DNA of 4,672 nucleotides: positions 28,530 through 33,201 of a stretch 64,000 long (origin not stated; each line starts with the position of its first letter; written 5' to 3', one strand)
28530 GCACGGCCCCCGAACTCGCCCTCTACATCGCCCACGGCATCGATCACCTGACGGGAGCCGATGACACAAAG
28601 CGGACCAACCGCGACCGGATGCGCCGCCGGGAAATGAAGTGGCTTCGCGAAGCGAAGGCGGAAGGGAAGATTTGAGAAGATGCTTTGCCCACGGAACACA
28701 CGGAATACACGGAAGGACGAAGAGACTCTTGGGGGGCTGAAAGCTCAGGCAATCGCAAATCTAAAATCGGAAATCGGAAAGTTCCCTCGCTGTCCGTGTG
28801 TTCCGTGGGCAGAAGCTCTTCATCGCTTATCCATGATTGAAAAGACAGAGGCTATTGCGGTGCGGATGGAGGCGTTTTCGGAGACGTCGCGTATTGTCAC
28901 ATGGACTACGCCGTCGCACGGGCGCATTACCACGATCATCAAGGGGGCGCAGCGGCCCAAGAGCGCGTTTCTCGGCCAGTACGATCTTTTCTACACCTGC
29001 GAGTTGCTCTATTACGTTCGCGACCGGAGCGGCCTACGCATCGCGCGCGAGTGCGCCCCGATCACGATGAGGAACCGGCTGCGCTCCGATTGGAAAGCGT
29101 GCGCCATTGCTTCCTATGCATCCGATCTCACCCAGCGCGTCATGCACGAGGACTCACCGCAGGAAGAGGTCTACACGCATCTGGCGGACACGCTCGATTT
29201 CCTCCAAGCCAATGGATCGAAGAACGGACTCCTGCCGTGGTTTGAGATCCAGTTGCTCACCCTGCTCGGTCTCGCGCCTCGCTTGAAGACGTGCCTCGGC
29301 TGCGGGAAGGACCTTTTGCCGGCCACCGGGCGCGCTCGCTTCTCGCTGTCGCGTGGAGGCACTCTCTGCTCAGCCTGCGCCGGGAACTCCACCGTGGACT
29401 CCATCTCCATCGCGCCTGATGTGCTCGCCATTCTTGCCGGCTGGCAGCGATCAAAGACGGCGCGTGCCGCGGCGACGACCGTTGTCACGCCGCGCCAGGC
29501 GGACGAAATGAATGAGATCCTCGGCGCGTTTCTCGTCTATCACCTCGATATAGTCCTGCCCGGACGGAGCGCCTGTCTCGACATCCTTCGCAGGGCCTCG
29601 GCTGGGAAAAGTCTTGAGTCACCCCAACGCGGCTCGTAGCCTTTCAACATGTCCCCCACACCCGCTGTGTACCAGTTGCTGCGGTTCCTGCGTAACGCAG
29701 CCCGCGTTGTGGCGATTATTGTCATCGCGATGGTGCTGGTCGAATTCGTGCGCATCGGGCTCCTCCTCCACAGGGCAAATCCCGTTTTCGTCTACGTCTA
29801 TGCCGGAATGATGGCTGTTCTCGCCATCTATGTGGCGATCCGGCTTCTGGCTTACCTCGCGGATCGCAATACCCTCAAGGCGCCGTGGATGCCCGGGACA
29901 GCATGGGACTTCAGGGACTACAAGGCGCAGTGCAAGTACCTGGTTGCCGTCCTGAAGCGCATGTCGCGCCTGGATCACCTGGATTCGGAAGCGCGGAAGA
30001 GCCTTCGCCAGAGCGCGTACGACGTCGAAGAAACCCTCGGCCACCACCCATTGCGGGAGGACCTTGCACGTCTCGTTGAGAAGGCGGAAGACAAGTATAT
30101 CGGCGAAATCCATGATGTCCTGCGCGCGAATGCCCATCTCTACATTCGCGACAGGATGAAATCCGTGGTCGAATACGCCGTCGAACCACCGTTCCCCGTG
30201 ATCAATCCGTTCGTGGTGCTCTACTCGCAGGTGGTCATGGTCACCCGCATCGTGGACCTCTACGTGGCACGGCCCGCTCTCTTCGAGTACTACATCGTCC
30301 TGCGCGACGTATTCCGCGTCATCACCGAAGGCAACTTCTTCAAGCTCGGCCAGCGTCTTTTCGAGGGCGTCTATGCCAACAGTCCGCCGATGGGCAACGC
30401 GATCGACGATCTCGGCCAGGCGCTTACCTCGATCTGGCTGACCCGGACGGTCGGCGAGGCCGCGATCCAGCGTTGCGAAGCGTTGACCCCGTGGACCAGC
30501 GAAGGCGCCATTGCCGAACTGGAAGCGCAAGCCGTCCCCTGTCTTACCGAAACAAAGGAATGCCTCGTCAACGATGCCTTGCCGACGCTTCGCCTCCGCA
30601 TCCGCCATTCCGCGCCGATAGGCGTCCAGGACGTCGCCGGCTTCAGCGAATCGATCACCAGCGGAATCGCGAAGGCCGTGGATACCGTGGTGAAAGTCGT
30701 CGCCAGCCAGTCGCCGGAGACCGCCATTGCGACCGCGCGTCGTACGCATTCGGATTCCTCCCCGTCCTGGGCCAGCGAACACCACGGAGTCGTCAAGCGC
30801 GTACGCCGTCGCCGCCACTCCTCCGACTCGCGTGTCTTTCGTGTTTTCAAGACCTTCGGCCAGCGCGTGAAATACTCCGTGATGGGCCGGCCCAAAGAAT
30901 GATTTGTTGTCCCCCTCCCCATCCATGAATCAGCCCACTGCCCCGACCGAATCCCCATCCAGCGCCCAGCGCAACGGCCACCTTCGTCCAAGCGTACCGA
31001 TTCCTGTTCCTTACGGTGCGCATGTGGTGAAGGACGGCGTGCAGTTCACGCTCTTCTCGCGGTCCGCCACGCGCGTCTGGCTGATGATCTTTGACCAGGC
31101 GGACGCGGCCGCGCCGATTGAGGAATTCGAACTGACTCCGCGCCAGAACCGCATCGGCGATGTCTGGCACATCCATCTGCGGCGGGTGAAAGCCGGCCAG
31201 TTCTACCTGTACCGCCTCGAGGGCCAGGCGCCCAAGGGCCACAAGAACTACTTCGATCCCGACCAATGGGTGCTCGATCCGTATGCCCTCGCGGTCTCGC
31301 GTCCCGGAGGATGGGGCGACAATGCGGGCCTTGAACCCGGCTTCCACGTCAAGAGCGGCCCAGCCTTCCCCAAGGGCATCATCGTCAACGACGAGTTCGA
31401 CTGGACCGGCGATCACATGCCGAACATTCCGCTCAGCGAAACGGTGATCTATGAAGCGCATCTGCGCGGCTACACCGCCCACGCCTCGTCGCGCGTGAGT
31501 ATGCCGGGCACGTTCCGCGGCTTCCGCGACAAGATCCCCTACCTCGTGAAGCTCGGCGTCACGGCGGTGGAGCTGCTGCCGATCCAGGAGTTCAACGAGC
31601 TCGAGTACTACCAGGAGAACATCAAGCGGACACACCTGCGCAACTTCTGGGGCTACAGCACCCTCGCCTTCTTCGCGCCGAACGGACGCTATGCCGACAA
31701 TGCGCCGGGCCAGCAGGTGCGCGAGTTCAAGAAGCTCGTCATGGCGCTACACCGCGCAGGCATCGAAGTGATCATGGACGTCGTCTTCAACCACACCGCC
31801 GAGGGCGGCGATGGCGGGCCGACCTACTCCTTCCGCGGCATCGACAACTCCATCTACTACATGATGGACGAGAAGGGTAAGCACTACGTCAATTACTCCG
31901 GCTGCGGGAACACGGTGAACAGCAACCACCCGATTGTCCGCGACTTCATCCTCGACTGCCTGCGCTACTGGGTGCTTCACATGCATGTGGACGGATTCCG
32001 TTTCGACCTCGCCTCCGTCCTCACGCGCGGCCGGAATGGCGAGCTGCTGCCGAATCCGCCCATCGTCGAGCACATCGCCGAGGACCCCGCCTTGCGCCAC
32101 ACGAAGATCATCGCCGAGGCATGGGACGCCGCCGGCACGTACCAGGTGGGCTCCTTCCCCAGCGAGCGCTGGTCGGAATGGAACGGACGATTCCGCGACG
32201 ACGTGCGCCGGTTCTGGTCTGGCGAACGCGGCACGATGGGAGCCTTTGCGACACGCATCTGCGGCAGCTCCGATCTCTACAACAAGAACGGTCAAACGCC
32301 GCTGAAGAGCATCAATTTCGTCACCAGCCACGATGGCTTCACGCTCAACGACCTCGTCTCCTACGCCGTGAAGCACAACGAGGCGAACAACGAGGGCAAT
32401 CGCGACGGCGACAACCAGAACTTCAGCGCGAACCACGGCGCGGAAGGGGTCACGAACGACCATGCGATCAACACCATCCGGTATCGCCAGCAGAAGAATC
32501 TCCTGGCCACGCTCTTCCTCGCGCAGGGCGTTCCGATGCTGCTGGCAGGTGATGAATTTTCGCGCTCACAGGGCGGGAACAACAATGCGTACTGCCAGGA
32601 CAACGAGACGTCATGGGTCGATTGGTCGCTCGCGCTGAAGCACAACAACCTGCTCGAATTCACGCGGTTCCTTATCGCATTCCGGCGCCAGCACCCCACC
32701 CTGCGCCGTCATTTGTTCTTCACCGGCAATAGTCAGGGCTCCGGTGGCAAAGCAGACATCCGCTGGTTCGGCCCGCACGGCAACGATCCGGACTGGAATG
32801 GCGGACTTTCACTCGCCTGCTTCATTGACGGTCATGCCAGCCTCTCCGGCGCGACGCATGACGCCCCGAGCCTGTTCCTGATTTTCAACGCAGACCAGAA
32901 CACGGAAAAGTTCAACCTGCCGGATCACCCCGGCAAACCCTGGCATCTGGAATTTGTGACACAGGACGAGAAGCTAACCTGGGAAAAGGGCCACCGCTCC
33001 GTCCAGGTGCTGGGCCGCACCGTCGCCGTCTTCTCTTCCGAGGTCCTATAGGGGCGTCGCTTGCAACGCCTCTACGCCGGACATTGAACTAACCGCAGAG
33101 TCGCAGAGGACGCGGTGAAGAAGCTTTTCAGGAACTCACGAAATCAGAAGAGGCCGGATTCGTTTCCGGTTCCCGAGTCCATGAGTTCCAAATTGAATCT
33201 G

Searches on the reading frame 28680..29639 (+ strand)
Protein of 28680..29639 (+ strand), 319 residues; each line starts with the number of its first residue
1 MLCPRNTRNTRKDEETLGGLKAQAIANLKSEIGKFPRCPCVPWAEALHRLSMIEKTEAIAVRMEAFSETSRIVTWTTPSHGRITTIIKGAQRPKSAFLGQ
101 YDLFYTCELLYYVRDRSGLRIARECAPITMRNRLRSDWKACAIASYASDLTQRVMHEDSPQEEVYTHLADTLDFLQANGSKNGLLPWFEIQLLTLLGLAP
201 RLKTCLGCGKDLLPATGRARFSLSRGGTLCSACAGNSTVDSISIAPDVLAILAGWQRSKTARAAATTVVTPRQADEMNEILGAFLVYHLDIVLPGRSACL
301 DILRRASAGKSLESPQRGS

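Call 37: search_protein_families(library=ncbifam, proteins=[window:28680-29639:+], max_evalue=1e-8)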
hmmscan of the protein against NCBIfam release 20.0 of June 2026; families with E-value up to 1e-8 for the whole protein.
window:28680-29639:+ (319 aa): 1 family
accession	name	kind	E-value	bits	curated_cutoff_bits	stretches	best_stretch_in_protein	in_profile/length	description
TIGR00613.1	reco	equivalog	1.7e-32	112.7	48.7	1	55-288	2-225/239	DNA repair protein RecO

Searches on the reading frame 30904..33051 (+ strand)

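Call 37: search_protein_families(library=ncbifam, proteins=[window:30904-33051:+], max_evalue=1e-8)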
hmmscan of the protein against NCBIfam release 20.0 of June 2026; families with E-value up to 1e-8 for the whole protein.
window:30904-33051:+ (715 aa): 17 families
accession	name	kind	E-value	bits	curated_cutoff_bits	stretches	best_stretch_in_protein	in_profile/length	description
TIGR02100.1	glgX_debranch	equivalog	1.7e-224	746.9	640.9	1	34-710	4-686/688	glycogen debranching protein GlgX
NF002983.0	PRK03705.1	equivalog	2.1e-181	604.3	901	1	34-627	9-585/658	glycogen debranching protein GlgX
NF011082.0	PRK14510.1-1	equivalog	6.7e-149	497.6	2511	1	34-638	11-610/1410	bifunctional glycogen debranching protein GlgX/4-alpha-glucanotransferase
TIGR02104.1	pulA_typeI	equivalog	1e-69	235.2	504.5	2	38-372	13-323/605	type I pullulanase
TIGR02102.1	pullulan_Gpos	equivalog_domain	2.1e-40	138.4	1042.25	1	38-369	320-643/1113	pullulanase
TIGR02103.1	pullul_strch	subfamily_domain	1.5e-37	129.2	697.6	1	249-370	380-501/900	pullulanase-type alpha-1,6-glucosidase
TIGR02402.1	trehalose_TreZ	equivalog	2.2e-35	122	538.8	1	160-555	75-421/545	malto-oligosyltrehalose trehalohydrolase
NF008967.0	PRK12313.1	equivalog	9.6e-21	73.8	577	1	45-371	39-312/633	1,4-alpha-glucan branching protein GlgB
NF003811.1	PRK05402.1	equivalog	1.7e-20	73.1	741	1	179-374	140-308/619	1,4-alpha-glucan branching protein GlgB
NF009221.0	PRK12568.1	equivalog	3.3e-14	51.9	1270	1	181-384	263-443/745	1,4-alpha-glucan branching enzyme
TIGR01515.1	branching_enzym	equivalog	4.2e-14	52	463.95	1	190-376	138-299/607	1,4-alpha-glucan branching enzyme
NF041090.1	Cyc-maltodext_AglB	equivalog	1.5e-11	43.8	540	0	200-374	60-212/470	cyclomaltodextrinase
NF041321.1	Alpha-amyl_MalA_Halo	equivalog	3.7e-11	42.1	875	1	178-372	258-429/666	alpha-amylase MalA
NF007060.0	PRK09505.2-5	equivalog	3.7e-10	38.5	790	0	202-298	232-322/690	alpha-amylase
TIGR02456.1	treS_nterm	equivalog_domain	4.1e-10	38.8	678.35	0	179-300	5-103/539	maltose alpha-D-glucosyltransferase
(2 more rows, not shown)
